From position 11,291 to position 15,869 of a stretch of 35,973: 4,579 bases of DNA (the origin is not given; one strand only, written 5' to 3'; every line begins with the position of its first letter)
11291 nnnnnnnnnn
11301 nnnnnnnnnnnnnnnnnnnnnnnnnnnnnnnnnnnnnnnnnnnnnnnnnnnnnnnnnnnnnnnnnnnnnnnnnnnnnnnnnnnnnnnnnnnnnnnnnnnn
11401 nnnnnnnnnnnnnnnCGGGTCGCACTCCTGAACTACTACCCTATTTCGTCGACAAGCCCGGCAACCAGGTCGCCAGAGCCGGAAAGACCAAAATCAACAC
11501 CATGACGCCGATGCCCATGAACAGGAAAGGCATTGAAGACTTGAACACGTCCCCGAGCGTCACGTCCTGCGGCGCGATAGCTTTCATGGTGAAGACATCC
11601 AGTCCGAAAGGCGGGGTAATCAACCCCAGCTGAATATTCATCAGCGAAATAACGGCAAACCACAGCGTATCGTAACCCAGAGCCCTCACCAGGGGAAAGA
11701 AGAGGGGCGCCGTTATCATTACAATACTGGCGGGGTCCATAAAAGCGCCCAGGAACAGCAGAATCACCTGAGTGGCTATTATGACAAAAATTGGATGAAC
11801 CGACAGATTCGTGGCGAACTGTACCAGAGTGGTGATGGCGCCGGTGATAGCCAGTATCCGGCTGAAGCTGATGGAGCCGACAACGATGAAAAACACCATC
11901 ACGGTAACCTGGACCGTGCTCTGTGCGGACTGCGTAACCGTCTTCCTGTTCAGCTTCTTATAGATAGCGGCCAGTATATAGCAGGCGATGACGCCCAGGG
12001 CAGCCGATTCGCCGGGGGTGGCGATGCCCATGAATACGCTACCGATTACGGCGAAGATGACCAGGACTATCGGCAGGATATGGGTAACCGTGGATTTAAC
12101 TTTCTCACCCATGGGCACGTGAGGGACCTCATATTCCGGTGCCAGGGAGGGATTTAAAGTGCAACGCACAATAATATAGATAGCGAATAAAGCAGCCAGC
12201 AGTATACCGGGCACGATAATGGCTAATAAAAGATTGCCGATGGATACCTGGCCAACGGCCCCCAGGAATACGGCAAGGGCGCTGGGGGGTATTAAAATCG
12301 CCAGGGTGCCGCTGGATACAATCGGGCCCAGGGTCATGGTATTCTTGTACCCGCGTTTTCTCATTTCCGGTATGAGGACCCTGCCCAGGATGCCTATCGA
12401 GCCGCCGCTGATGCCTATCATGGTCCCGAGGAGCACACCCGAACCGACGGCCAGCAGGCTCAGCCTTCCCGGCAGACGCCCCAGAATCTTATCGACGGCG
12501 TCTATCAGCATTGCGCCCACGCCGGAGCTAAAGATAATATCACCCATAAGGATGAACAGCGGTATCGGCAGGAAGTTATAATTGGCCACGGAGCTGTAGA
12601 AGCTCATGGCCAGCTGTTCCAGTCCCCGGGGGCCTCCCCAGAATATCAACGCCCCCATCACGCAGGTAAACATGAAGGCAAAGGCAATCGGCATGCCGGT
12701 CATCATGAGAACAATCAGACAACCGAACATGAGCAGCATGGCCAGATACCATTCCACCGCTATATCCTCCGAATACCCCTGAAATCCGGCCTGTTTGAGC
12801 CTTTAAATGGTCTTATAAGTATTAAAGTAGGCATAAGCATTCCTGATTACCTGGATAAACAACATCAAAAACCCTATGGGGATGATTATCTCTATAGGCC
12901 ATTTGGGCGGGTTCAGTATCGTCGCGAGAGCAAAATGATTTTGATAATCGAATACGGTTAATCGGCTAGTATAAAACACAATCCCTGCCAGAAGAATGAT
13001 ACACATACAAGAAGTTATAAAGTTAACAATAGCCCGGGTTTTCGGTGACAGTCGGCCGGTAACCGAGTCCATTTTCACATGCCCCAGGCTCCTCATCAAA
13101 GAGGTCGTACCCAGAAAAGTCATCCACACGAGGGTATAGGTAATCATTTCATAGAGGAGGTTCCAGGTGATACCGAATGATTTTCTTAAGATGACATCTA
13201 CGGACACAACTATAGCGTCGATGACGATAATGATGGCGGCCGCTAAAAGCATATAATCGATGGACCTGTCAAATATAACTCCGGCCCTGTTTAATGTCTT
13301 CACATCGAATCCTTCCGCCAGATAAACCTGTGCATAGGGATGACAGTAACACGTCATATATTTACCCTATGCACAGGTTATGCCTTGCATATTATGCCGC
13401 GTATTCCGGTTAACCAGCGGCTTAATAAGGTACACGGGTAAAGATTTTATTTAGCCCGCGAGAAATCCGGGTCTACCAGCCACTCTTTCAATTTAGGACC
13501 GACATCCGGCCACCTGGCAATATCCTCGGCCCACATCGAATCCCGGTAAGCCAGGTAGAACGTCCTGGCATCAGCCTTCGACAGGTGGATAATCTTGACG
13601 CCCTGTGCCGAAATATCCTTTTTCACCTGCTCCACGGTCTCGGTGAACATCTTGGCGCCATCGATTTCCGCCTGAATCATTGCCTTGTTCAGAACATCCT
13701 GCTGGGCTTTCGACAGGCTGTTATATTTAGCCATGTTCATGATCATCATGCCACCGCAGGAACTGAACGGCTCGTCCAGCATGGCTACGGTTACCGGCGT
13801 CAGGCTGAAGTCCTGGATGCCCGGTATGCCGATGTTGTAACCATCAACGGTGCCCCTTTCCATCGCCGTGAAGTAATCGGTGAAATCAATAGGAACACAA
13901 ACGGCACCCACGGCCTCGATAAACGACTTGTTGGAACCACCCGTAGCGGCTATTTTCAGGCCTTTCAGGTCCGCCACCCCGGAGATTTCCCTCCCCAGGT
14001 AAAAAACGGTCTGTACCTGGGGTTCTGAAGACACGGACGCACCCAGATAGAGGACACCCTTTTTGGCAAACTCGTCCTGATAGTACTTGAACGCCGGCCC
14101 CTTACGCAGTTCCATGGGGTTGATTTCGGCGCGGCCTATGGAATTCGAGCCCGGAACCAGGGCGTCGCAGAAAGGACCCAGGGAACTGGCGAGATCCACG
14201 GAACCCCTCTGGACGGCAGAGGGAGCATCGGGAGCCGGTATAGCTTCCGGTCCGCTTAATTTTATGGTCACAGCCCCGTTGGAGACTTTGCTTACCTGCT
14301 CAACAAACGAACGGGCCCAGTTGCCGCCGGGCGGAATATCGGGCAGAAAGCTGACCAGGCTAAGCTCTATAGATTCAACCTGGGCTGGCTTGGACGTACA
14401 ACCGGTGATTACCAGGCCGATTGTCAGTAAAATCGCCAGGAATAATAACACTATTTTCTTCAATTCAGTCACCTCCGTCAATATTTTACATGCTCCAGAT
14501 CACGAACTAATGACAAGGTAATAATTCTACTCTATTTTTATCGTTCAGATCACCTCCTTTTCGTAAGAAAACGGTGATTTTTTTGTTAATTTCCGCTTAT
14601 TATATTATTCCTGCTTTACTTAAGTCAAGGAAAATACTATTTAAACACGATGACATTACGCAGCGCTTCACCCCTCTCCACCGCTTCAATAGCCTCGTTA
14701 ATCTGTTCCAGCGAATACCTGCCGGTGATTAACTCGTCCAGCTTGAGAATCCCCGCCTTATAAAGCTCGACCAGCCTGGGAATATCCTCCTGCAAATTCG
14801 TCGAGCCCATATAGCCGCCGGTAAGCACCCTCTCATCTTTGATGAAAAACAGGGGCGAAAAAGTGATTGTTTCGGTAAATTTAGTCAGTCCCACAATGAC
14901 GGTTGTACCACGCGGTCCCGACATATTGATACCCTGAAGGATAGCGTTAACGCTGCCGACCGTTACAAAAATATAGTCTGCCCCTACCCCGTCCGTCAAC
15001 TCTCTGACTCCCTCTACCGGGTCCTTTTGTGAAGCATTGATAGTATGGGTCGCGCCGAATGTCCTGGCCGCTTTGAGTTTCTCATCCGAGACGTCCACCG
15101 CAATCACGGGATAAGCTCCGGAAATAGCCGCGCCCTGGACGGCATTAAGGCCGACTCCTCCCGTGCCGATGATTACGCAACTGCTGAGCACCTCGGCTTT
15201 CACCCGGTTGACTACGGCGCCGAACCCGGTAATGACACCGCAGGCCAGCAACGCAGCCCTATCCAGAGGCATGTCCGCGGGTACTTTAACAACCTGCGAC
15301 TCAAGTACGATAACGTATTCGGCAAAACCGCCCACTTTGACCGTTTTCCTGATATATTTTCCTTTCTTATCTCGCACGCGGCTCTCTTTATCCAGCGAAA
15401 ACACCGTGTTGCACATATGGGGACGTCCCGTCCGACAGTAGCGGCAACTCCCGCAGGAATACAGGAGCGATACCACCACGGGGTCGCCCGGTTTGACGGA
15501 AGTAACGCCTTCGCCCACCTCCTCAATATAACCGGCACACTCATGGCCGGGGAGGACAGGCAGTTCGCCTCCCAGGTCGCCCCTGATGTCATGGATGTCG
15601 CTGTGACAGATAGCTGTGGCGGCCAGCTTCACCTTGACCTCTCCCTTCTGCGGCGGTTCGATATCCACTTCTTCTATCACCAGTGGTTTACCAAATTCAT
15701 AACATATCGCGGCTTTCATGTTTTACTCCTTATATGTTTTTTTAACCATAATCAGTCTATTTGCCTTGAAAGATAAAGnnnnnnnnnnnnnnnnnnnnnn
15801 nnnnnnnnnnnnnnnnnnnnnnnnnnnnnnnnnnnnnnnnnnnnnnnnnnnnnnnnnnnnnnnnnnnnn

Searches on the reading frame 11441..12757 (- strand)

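Call 52: search_protein_families(library=pfam, proteins=[window:11441-12757:-], max_evalue=0.00001)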
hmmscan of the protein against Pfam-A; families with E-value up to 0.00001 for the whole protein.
window:11441-12757:- (438 aa): 1 family
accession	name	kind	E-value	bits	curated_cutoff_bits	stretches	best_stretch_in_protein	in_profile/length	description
PF06808.19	DctM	-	4.5e-74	250.2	23.8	1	11-428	1-413/413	Tripartite ATP-independent periplasmic transporter, DctM component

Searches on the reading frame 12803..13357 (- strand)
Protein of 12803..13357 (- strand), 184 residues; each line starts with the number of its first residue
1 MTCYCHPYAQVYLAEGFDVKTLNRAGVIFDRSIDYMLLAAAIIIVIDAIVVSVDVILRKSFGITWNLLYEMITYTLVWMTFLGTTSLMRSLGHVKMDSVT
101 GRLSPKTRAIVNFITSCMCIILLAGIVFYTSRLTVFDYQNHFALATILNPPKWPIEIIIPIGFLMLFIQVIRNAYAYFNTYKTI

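Call 53: search_protein_families(library=pfam, proteins=[window:12803-13357:-], max_evalue=0.00001)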
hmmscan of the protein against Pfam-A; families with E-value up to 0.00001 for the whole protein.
window:12803-13357:- (184 aa): 1 family
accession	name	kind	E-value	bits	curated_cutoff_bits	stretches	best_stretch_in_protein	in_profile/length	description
PF04290.18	DctQ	-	1e-22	80.9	28.3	1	48-175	2-127/132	Tripartite ATP-independent periplasmic transporters, DctQ component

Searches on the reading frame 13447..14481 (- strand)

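Call 52: search_protein_families(library=pfam, proteins=[window:13447-14481:-], max_evalue=0.00001)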
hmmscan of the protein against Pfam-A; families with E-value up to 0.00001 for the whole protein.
window:13447-14481:- (344 aa): 1 family
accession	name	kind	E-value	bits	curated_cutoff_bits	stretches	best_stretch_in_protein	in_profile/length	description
PF03480.18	DctP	-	3e-24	86.3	23.4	1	51-310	10-273/286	Bacterial extracellular solute-binding protein, family 7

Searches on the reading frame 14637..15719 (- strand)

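Call 52: search_protein_families(library=pfam, proteins=[window:14637-15719:-], max_evalue=0.00001)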
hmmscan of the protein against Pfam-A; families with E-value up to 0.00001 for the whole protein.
window:14637-15719:- (360 aa): 4 families
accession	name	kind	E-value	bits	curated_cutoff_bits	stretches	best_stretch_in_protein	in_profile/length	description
PF00107.32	ADH_zinc_N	-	2.8e-29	102.1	31.8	1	188-320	1-127/129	Zinc-binding dehydrogenase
PF08240.17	ADH_N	-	1.8e-28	99.3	23.5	1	25-147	2-103/104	Alcohol dehydrogenase GroES-like domain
PF13602.12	ADH_zinc_N_2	-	6.7e-09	37.2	27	1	221-352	1-128/134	Zinc-binding dehydrogenase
PF16912.11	Glu_dehyd_C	-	9.5e-07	28.9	34.9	1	179-346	32-200/211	Glucose dehydrogenase C-terminus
